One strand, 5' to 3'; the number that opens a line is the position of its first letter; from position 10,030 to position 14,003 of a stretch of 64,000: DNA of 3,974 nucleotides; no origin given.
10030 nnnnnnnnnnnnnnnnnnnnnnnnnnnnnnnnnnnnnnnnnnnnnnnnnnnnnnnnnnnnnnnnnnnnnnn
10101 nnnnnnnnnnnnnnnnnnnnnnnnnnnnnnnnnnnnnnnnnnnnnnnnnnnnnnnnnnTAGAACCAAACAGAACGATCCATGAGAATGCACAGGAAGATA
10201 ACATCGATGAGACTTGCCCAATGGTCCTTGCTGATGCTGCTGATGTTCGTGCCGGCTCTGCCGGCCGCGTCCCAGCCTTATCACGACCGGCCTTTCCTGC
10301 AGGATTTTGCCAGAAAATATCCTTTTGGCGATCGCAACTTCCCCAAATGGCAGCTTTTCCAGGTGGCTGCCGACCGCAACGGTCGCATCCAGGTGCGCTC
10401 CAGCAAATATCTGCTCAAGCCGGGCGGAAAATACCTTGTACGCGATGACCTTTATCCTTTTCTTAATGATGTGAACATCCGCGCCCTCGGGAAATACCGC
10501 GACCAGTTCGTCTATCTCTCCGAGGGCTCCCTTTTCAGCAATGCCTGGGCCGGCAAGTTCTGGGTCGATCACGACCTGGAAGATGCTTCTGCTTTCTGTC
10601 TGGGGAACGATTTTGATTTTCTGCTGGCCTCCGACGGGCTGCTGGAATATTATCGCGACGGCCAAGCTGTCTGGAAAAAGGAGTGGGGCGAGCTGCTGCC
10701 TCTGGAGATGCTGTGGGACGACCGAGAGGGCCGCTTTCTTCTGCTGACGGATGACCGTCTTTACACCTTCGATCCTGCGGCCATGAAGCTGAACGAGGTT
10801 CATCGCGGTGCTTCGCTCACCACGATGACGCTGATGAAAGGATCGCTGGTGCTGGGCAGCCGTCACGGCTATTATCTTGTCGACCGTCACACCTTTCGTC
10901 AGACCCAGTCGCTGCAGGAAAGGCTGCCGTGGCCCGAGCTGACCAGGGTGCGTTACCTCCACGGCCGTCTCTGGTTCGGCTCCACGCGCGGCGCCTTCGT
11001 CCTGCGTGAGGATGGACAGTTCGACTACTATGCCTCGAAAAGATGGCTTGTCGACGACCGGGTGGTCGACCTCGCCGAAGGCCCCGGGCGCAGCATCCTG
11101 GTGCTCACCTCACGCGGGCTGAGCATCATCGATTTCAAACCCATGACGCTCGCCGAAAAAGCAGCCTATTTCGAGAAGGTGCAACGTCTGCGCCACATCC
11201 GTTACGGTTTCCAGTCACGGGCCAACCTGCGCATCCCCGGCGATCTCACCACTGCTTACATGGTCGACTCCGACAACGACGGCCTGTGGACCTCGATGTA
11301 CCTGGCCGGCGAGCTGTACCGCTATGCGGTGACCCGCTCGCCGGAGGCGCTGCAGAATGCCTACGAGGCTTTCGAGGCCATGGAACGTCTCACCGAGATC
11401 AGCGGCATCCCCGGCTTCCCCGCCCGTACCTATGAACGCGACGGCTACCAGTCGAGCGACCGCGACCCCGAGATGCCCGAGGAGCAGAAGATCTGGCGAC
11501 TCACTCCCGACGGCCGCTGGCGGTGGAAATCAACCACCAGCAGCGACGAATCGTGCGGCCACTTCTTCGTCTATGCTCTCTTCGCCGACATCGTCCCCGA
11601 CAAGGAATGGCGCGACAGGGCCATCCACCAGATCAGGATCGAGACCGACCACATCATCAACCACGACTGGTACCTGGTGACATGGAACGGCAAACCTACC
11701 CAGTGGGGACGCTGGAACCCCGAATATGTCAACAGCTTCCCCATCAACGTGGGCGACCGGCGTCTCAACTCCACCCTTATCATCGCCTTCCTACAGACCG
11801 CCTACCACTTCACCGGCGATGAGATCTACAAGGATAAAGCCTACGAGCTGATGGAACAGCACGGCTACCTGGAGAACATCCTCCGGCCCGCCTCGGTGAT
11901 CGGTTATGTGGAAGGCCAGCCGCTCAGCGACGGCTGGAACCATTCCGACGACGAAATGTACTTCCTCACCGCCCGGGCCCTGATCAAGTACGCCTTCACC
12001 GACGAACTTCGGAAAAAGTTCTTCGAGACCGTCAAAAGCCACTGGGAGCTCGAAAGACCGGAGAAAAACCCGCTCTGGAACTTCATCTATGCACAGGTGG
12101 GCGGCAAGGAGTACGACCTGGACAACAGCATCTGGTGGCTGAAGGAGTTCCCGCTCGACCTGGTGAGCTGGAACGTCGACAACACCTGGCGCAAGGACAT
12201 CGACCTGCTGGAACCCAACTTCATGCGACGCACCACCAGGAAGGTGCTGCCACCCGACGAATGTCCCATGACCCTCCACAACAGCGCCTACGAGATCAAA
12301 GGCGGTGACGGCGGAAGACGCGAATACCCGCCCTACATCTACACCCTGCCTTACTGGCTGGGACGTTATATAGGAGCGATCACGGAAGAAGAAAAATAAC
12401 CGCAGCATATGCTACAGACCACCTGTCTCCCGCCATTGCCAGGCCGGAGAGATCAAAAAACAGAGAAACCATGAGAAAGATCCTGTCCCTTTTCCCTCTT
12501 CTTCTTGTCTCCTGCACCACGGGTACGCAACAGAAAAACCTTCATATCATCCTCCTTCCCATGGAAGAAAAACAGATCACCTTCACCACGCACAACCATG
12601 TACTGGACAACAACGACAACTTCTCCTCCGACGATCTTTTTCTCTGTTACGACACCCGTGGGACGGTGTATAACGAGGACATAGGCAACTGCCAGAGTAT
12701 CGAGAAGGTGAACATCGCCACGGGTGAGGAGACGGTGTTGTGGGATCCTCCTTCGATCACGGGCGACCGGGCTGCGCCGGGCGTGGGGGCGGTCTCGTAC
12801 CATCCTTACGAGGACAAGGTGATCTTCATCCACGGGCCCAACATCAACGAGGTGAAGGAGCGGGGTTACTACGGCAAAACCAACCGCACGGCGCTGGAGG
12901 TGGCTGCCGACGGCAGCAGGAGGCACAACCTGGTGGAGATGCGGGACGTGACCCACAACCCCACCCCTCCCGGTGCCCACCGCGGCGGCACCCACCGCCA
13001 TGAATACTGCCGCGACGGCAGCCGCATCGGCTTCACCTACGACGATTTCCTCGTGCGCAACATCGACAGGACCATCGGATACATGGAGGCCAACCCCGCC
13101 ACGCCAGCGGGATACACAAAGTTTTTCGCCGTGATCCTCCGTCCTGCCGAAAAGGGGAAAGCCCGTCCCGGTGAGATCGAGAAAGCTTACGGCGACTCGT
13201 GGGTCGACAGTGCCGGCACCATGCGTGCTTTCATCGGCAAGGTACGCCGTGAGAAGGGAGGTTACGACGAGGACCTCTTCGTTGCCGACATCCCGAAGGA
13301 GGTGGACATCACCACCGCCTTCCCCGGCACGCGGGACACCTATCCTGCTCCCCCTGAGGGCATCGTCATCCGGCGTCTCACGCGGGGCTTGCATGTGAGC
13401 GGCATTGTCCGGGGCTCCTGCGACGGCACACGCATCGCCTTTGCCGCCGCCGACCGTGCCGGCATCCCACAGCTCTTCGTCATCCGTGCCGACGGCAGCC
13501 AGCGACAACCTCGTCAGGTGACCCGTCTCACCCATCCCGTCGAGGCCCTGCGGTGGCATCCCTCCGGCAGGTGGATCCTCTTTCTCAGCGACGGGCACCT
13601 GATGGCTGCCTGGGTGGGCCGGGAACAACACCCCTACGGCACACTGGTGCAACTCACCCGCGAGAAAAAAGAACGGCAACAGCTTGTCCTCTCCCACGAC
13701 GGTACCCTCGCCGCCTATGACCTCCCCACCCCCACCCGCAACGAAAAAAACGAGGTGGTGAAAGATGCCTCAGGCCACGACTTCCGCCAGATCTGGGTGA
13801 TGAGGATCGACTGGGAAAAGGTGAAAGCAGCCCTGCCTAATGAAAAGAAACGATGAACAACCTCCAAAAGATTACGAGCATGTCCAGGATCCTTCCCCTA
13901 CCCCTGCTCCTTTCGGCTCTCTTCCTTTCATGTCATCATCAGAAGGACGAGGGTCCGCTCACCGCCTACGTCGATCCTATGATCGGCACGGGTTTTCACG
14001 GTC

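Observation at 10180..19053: Two paralogous secreted propeller-plus-helical-domain proteins of unknown function bracketing DUF3748 and a GH92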

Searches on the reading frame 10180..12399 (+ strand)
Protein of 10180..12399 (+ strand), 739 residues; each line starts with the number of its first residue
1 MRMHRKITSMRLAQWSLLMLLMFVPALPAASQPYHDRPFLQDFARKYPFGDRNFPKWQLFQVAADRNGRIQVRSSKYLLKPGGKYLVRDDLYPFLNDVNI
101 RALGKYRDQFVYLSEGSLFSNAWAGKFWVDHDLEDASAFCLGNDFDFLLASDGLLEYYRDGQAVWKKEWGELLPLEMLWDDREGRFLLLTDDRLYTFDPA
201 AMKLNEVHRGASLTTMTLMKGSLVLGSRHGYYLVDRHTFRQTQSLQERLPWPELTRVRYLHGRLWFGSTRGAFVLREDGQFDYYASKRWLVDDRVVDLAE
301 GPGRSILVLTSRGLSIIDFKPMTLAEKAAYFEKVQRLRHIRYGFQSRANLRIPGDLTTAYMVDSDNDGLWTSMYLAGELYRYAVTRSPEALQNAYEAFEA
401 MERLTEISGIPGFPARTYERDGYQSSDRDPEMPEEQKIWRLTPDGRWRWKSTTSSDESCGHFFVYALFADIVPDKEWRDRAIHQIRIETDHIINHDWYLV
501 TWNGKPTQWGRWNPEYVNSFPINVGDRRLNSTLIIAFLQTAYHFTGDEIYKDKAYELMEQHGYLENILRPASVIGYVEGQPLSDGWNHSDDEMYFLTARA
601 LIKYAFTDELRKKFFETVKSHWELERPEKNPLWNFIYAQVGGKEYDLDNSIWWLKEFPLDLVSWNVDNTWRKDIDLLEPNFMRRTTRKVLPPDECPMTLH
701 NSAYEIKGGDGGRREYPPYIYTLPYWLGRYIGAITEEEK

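Call 4: search_protein_families(library=pfam, proteins=[window:10180-12396:+], max_evalue=0.01)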
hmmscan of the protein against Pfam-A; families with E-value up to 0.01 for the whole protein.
window:10180-12396:+ (739 aa): 0 families

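Call 5: search_protein_families(library=ncbifam, proteins=[window:10180-12396:+], max_evalue=1)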
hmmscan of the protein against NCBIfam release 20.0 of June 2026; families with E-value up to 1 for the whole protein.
window:10180-12396:+ (739 aa): 0 families

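Call 61: find_encoding_contigs(protein=window:10180-12399:+, flank=2000, max_places=3)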
Protein window:10180-12399:+ (739 aa): no gene with exactly this product is on record in the collection.
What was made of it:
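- Tried and rejected: It is not on record (call 61).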

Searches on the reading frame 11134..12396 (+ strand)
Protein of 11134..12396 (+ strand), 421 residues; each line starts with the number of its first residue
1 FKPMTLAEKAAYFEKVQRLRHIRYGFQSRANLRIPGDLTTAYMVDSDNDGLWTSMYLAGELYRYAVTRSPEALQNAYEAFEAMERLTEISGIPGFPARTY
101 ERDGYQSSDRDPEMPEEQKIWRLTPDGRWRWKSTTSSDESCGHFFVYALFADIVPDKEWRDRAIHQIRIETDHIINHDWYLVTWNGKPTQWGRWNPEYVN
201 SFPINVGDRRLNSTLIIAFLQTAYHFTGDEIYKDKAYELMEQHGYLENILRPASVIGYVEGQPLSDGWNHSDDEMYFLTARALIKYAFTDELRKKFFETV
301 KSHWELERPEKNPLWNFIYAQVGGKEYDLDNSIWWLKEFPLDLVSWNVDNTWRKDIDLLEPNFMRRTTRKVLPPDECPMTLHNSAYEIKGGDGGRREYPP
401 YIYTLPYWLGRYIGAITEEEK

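Call 6: search_solved_structures(query=window:11140-12396:+, max_evalue=10)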
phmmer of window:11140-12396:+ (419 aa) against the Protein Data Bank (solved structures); distinct sequences matched with E-value up to 10: 1.
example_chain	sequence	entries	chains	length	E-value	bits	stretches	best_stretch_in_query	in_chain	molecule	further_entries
1whu_A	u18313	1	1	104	0.7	11.7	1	144-173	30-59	polynucleotide phosphorylase; 3'-5' RNA exonuclease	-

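Call 66: find_homologous_proteins(query=window:11134-12396:+, max_evalue=1e-20)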
Query window:11134-12396:+ (421 aa): 3162 proteins with E <= 1e-20 among 6473 candidates; the best 120 are listed.
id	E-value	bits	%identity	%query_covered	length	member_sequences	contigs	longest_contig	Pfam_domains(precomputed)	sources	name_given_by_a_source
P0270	6.6e-275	930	91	100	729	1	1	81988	-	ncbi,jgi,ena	-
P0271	1.5e-262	889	87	100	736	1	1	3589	-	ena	-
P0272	5.0e-255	864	85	100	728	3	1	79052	-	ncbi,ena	-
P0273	9.8e-251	850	84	100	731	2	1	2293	-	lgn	-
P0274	3.0e-249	845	82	100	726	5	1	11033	-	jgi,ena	-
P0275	7.7e-242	821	80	100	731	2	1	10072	-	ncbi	-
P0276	3.3e-229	779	77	99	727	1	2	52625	-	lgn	-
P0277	1.5e-228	777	77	99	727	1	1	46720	-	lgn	-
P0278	2.5e-227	773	76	99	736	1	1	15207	-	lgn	-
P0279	5.3e-226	769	75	100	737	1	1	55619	-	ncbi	ncbi:hypothetical protein ACFLU5_01135 [Bacteroidota bacterium]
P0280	3.1e-225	766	76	99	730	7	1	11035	-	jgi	jgi:hypothetical protein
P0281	1.6e-224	764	75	100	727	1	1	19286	-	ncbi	ncbi:MAG: hypothetical protein ABFS10_10955 [Bacteroidota bacterium]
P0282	1.4e-223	761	76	99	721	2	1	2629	-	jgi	-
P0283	3.6e-223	759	75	99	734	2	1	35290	-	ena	-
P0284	3.7e-223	759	75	99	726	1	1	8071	-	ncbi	-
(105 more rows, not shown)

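Call 67: find_encoding_contigs(protein=P0270, flank=10000, max_places=2)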
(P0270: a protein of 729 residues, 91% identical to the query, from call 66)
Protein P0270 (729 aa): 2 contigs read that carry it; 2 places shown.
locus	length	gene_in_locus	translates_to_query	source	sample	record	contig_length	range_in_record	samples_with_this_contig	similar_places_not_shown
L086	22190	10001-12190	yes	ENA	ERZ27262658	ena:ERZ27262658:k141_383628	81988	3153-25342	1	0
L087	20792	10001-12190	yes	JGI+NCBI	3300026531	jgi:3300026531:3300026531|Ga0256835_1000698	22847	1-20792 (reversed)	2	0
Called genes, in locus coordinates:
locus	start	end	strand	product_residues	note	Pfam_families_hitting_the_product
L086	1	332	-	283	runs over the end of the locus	PF12833:HTH_18, PF00165:HTH_AraC (weak)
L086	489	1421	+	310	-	PF00701:DHDPS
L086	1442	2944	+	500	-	PF00474:SSF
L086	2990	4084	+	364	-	PF13088:BNR_2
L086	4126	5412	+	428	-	-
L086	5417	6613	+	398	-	PF13088:BNR_2, PF13859:BNR_3 (faint)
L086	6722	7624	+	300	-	PF03009:GDPD, PF16387:DUF4996 (weak)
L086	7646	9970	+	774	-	PF22907:Ams1-like_1st (faint), PF16656:Pur_ac_phosph_N (weak), PF00149:Metallophos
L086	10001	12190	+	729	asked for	-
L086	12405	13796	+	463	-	PF12566:DUF3748, PF26549:Tricorn_N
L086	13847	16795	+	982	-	PF17678:Glyco_hydro_92N, PF07971:Glyco_hydro_92, PF13290:CHB_HEX_C_1, PF13287:Fn3_assoc, PF07691:PA14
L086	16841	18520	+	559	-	-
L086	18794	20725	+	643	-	PF01839:FG-GAP (faint), PF13517:FG-GAP_3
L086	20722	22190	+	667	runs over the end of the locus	PF01839:FG-GAP (faint), PF13517:FG-GAP_3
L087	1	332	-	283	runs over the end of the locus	PF12833:HTH_18, PF00165:HTH_AraC (weak)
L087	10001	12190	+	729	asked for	-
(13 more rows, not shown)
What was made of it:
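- A sialic-acid-type cassette (DHDPS aldolase, SSF symporter, BNR_2 x2) lies directly upstream in the closest relative (call 67).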

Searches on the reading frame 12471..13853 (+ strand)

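Call 4: search_protein_families(library=pfam, proteins=[window:12471-13853:+], max_evalue=0.01)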
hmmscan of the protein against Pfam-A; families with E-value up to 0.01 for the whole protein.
window:12471-13853:+ (461 aa): 2 families
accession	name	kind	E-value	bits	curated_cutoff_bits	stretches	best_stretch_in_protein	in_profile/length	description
PF12566.14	DUF3748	-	5e-19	69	27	1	105-199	2-94/123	Protein of unknown function (DUF3748)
PF07676.18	PD40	-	0.0066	16.8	20.9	0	354-376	8-30/38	WD40-like Beta Propeller Repeat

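Call 5: search_protein_families(library=ncbifam, proteins=[window:12471-13853:+], max_evalue=1)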
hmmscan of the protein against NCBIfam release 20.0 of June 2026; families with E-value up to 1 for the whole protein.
window:12471-13853:+ (461 aa): 3 families
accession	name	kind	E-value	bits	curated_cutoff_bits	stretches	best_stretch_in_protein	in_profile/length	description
TIGR02800.1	propeller_TolB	equivalog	6.4e-06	25.4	343.15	1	316-374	243-298/418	Tol-Pal system beta propeller repeat protein TolB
NF033523.0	lasso_peptidase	equivalog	0.0004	19.3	400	1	301-376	81-153/638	Atxe2 family lasso peptide isopeptidase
NF002183.0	PRK01029.1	equivalog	0.0015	17.6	405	1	316-373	289-345/429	Tol-Pal system protein TolB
